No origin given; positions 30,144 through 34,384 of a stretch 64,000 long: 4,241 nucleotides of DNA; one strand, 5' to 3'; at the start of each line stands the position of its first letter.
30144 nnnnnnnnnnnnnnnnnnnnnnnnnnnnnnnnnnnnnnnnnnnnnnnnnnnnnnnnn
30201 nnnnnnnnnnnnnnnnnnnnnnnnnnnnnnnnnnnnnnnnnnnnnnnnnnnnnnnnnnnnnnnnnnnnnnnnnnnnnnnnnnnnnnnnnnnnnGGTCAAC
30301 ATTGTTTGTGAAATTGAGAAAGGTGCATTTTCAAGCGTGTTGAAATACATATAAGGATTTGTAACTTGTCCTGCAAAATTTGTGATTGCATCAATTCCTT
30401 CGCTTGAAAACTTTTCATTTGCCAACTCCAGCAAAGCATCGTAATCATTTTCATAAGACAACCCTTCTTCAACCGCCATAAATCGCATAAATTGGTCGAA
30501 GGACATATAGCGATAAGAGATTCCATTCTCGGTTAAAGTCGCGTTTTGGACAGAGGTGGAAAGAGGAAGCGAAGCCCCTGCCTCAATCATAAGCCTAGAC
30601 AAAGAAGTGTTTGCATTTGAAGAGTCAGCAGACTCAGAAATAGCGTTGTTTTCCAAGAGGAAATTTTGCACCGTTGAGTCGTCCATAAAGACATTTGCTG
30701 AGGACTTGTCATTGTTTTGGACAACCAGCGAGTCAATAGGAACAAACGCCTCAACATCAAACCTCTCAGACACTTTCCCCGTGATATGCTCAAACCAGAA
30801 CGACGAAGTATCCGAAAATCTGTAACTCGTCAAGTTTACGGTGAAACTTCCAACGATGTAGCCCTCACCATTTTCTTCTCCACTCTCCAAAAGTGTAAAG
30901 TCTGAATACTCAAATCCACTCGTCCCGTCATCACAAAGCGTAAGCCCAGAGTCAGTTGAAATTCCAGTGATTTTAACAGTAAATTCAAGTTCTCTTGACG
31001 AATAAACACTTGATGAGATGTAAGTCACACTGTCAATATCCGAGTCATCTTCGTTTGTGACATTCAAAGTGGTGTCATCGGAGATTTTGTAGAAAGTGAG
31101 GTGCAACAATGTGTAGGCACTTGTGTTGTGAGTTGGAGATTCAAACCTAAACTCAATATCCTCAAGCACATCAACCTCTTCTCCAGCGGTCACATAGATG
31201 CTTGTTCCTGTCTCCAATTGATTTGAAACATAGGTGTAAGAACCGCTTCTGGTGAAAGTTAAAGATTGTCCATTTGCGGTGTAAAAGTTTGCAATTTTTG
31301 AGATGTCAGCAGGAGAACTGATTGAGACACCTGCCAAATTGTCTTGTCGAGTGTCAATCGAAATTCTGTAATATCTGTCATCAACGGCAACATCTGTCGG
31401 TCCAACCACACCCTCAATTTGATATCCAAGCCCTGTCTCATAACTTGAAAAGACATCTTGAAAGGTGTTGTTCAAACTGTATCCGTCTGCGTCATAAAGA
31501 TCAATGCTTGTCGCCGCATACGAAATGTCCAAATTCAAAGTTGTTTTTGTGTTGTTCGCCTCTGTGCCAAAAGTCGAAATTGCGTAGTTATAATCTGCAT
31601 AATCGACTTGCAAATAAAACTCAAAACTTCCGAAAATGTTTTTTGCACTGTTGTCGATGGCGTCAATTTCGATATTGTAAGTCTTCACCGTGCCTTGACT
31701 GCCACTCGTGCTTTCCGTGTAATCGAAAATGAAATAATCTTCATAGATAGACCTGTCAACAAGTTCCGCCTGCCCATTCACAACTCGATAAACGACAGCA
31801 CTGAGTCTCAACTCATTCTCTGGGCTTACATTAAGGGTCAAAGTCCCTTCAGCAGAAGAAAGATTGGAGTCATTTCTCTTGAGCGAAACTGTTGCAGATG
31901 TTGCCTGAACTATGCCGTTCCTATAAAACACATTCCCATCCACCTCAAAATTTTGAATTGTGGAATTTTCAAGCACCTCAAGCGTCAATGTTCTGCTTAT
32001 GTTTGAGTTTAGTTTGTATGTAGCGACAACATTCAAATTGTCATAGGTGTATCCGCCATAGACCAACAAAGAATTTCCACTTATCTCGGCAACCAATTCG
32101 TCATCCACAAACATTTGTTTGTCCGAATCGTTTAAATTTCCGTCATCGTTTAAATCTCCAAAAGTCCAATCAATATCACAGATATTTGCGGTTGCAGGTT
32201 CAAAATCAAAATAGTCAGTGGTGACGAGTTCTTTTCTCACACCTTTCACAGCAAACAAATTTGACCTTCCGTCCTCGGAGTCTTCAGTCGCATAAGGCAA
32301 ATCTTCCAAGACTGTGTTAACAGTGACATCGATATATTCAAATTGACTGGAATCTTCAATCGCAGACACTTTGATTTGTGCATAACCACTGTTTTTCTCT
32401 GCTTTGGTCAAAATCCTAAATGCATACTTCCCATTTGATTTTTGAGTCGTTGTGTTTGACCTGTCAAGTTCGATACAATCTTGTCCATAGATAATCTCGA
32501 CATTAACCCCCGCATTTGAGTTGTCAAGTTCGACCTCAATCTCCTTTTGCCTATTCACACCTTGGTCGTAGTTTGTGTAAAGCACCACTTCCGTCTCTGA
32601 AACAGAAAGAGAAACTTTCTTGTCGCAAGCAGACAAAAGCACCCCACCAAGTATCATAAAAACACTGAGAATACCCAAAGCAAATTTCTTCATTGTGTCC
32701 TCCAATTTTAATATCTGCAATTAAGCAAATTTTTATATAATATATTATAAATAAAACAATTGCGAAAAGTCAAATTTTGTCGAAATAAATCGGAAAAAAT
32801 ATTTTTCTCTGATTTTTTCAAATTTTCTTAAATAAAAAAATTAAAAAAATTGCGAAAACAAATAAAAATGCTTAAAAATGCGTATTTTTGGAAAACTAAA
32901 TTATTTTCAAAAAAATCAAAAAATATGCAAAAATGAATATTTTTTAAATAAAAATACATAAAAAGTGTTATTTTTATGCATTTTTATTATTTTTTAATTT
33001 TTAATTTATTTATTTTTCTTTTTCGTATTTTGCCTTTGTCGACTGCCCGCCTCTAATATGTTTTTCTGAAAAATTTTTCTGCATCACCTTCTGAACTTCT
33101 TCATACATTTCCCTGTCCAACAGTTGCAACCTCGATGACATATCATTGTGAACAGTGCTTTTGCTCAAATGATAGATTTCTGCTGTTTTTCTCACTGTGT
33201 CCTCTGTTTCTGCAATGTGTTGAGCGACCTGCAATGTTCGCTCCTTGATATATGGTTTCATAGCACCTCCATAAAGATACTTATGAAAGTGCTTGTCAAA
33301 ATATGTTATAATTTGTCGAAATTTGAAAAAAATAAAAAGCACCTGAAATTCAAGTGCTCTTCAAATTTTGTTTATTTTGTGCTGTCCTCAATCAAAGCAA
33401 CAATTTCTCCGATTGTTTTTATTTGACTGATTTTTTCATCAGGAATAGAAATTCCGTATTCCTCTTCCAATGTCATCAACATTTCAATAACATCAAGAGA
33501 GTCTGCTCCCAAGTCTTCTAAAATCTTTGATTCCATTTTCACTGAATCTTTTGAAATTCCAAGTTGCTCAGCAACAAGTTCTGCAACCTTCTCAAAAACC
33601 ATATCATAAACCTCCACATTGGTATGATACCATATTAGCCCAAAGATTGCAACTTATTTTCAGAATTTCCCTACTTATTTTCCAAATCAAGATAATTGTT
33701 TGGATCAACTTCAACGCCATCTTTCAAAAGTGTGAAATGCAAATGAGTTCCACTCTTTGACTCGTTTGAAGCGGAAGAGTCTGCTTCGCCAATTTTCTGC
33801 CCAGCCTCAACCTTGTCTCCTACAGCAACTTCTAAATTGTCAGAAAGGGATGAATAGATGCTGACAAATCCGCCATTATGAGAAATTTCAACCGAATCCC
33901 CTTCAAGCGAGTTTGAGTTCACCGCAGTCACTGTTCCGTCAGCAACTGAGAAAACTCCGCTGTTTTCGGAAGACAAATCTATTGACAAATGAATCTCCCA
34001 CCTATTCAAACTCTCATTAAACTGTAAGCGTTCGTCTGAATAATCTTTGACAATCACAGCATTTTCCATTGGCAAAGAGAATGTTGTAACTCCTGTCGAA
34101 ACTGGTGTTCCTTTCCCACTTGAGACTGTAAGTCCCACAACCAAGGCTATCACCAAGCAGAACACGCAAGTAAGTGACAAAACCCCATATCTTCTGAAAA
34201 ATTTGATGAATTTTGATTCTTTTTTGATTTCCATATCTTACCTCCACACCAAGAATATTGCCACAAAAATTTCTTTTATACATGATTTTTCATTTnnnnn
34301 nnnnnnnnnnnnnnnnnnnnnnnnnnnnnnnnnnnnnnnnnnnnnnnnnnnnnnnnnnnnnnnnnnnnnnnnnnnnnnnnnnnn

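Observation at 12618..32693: One 20.1-kb gene encodes a 6,691-aa lipid-anchored surface protein made of Ig-like modules and repeated GLUG-type beta-helix blocks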

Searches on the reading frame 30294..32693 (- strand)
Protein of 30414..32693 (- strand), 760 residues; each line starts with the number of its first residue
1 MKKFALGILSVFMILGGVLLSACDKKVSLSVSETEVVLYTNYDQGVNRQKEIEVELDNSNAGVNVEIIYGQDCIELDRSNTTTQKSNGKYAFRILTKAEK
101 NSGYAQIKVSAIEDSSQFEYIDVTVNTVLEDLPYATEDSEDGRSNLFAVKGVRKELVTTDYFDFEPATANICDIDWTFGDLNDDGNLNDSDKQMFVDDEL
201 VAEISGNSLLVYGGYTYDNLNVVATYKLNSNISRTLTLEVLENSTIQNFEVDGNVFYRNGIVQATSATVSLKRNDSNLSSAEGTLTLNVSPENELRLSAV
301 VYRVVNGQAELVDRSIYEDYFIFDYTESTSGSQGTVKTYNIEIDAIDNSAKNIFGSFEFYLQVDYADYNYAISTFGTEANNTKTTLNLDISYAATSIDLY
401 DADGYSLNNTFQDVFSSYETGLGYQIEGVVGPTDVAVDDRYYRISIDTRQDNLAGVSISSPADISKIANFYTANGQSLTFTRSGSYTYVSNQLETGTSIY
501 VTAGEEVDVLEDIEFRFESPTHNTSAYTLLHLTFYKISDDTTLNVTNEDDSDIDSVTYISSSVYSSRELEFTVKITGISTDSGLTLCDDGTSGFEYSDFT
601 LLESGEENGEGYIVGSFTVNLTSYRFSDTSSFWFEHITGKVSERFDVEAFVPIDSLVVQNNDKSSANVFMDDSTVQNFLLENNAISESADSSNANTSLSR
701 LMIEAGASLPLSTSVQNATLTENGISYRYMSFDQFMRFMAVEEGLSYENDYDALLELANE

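Call 8: search_protein_families(library=pfam, proteins=[window:30414-32693:-], max_evalue=10)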
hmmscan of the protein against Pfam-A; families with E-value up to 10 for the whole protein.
window:30414-32693:- (760 aa): 2 families
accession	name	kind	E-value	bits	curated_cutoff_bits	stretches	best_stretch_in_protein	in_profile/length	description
PF10664.14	NdhM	-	0.087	13.6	27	1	274-326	16-67/107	Cyanobacterial and plastid NDH-1 subunit M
PF25376.1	Pre-PUA_NSUN2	-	0.26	12.2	24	1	638-684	11-57/99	NSUN2 Pre-PUA domain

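Call 9: search_protein_families(library=ncbifam, proteins=[window:30414-32693:-], max_evalue=10)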
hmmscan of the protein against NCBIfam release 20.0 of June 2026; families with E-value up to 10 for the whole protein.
window:30414-32693:- (760 aa): 1 family
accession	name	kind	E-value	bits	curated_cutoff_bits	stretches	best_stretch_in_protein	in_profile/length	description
NF053514.2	JUQZ_fam_ocin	equivalog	0.061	13.6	40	1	1-89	1-86/107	BLB8/JUQZ-1 family protein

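Call 48: search_solved_structures(query=A4, max_evalue=1, show_alignments=1)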
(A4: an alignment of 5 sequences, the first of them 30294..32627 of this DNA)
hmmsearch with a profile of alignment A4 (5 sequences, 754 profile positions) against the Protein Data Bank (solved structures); distinct sequences matched with E-value up to 1: 0.

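Call 102: search_protein_families(library=phrogs, proteins=[window:30414-32693:-], max_evalue=0.1)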
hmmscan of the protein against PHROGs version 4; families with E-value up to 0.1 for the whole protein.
window:30414-32693:- (760 aa): 2 families
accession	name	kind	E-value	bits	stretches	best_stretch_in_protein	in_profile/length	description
phrog_32866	-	unknown function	0.0083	17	0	14-68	29-81/129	-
phrog_12740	-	connector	0.016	16.2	0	487-529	52-94/131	head closure Hc1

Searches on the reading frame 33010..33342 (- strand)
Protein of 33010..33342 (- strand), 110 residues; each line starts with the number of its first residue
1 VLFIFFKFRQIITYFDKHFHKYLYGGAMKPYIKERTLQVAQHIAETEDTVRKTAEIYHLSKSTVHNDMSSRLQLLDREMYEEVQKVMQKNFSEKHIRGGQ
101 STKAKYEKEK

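Call 77: search_protein_families(library=pfam, proteins=[window:33010-33342:-], max_evalue=0.01)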
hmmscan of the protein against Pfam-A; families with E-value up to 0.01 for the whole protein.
window:33010-33342:- (110 aa): 1 family
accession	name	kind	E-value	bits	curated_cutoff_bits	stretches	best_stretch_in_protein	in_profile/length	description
PF12116.14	SpoIIID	-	2.9e-29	101.4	27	1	29-109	1-81/82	Stage III sporulation protein D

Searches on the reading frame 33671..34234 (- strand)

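Call 14: search_protein_families(library=pfam, proteins=[window:33671-34234:-], max_evalue=0.001)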
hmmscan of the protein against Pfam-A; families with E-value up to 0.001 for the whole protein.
window:33671-34234:- (187 aa): 1 family
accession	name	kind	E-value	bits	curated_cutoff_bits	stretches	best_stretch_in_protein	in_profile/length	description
PF01551.29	Peptidase_M23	-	1e-19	70.9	28.7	1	81-178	2-96/96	Peptidase family M23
